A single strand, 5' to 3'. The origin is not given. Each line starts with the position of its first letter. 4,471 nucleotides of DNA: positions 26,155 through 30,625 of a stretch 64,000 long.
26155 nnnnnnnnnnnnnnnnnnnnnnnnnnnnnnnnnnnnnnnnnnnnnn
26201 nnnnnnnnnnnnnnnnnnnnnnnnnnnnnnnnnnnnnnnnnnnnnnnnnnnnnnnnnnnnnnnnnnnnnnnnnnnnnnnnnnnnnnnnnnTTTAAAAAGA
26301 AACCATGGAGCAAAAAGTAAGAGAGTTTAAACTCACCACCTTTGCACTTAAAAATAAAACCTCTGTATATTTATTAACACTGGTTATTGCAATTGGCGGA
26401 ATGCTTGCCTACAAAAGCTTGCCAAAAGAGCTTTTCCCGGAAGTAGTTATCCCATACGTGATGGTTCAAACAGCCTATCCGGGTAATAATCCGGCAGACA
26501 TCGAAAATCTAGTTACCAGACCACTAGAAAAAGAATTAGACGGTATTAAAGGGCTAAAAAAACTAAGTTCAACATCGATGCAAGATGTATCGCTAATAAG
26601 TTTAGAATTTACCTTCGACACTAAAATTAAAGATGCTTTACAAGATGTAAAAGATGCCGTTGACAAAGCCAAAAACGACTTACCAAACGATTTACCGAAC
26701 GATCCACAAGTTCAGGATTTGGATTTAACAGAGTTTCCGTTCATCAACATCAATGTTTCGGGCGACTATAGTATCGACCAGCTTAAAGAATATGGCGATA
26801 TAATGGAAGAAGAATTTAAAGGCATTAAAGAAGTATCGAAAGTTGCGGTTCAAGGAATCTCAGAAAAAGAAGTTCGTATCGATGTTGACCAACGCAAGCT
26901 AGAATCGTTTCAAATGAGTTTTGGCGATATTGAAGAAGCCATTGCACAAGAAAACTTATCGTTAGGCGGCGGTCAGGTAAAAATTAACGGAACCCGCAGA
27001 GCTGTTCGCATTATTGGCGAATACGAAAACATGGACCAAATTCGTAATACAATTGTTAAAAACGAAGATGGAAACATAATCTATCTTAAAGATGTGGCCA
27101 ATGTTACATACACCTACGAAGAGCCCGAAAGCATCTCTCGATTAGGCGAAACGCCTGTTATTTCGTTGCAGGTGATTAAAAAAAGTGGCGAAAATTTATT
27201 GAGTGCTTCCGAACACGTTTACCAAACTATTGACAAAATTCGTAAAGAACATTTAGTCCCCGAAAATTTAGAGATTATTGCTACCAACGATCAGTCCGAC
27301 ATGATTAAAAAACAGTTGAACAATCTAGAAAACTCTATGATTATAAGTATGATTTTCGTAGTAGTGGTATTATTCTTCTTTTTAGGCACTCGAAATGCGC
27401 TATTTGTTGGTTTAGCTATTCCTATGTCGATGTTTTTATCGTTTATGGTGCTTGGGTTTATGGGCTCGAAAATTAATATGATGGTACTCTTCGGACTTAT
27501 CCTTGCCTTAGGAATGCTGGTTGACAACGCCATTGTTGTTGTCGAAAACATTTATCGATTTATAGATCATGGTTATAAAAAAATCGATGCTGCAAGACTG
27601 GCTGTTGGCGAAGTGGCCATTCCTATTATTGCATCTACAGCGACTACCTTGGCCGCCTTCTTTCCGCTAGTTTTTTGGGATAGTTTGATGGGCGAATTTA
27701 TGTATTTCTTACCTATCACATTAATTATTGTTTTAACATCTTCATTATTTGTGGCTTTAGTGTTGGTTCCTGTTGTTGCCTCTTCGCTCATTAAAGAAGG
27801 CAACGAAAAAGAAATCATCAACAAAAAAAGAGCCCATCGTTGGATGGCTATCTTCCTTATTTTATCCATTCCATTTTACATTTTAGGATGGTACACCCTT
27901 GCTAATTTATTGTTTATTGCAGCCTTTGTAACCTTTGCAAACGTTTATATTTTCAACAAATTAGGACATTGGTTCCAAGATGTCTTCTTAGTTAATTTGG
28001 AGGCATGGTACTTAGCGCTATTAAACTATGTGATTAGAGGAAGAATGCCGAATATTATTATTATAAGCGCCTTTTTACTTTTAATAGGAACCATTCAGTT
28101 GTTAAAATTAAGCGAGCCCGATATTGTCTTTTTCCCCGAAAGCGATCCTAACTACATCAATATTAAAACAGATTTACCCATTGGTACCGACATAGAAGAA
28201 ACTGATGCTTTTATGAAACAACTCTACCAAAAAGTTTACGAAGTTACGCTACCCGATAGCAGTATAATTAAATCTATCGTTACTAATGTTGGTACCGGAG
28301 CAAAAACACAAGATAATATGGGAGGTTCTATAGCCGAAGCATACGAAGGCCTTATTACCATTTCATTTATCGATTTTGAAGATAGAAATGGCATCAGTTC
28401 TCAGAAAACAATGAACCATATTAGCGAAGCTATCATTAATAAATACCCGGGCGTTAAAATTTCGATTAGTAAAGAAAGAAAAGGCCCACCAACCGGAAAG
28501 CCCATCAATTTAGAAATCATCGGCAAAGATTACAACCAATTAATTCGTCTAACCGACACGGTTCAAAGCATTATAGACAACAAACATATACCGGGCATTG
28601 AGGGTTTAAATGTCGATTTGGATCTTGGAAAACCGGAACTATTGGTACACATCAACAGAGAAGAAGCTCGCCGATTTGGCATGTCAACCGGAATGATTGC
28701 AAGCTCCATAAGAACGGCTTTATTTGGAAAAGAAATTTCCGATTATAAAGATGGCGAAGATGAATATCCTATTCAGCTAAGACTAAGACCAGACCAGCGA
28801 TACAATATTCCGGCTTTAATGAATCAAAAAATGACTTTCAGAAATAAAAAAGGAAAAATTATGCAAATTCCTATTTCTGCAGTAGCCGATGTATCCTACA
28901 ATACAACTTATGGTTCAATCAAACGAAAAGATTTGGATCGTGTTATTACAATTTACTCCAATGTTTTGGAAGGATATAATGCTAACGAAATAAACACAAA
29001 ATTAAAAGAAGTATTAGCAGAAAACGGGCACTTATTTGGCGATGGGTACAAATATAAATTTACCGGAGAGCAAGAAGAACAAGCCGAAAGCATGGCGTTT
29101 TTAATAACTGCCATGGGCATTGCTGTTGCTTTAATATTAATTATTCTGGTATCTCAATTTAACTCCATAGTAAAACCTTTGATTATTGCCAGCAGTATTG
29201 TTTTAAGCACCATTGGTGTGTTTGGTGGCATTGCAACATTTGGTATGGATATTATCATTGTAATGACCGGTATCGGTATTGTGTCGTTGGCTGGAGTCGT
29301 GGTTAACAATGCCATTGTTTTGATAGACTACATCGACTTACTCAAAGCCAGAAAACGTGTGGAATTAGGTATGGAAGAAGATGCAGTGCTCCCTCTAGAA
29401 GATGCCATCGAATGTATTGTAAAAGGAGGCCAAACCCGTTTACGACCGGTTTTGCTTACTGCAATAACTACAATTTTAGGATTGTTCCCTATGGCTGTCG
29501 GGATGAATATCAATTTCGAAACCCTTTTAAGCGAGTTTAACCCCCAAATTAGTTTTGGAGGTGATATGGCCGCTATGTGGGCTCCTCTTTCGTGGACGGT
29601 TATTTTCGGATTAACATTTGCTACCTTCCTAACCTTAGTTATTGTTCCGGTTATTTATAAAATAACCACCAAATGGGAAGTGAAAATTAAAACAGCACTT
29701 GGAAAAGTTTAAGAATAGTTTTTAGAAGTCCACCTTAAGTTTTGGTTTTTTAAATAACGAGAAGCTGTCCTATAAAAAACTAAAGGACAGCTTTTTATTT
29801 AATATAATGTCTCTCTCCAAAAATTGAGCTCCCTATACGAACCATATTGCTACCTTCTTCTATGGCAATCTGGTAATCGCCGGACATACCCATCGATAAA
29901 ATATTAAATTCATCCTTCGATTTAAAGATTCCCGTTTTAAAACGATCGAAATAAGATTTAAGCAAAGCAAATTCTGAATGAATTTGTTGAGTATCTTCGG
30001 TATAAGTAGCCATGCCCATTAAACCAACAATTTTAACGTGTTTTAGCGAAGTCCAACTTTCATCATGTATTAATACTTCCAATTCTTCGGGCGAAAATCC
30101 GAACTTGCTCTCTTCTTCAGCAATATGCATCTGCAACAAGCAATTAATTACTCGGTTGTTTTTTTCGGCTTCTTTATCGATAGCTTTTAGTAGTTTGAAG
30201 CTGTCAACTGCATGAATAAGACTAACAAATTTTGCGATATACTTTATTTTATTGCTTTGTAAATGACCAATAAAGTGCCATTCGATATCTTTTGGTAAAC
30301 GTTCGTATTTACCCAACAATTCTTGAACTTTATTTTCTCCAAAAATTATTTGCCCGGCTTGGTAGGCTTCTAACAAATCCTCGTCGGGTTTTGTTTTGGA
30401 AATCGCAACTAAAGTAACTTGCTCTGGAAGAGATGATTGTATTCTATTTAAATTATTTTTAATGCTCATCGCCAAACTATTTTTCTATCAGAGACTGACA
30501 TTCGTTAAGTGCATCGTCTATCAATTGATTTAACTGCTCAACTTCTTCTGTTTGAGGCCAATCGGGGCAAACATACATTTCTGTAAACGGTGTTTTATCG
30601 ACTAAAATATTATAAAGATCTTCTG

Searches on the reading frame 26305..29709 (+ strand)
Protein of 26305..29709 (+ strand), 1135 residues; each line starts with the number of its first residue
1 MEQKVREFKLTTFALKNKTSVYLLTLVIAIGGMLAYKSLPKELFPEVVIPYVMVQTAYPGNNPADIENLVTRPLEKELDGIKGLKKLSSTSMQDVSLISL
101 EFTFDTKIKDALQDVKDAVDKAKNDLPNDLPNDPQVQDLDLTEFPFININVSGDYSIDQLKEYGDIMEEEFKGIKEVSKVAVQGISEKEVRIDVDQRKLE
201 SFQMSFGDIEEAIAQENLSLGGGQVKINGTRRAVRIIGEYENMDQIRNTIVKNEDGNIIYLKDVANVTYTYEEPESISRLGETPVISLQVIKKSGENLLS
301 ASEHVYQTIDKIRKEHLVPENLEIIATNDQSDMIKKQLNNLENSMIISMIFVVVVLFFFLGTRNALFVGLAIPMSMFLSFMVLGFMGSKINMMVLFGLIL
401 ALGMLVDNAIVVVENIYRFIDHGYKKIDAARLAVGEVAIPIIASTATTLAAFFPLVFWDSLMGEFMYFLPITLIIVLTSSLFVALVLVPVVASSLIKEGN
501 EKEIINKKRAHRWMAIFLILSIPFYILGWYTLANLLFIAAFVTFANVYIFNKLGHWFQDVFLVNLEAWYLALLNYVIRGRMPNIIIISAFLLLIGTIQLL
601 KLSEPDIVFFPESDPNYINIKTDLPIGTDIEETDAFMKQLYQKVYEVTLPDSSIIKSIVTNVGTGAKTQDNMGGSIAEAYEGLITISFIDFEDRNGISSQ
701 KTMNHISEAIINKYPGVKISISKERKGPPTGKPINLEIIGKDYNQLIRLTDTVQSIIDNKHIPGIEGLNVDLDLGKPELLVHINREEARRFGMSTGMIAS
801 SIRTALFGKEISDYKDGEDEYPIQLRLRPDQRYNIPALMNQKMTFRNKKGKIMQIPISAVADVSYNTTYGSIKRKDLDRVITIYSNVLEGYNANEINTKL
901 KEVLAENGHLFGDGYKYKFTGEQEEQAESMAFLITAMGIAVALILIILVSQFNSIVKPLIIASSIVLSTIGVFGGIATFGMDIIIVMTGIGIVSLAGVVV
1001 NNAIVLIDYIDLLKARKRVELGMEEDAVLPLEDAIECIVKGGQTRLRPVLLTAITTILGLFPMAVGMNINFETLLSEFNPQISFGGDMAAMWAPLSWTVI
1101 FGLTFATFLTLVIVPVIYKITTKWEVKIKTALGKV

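Call 75: search_protein_families(library=pfam, proteins=[window:26305-29709:+], max_evalue=0.00001)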
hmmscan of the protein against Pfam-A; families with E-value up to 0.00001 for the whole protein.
window:26305-29709:+ (1135 aa): 1 family
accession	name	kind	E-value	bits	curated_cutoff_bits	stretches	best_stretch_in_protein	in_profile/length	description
PF00873.25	ACR_tran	-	6.7e-181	603.9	28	1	12-1120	3-1019/1021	AcrB/AcrD/AcrF family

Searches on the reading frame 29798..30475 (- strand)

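Call 75: search_protein_families(library=pfam, proteins=[window:29798-30475:-], max_evalue=0.00001)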
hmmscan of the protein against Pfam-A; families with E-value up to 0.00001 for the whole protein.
window:29798-30475:- (226 aa): 1 family
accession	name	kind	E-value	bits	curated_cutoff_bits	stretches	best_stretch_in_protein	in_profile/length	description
PF01168.26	Ala_racemase_N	-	5.1e-18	66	24.1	1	4-222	5-219/220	Alanine racemase, N-terminal domain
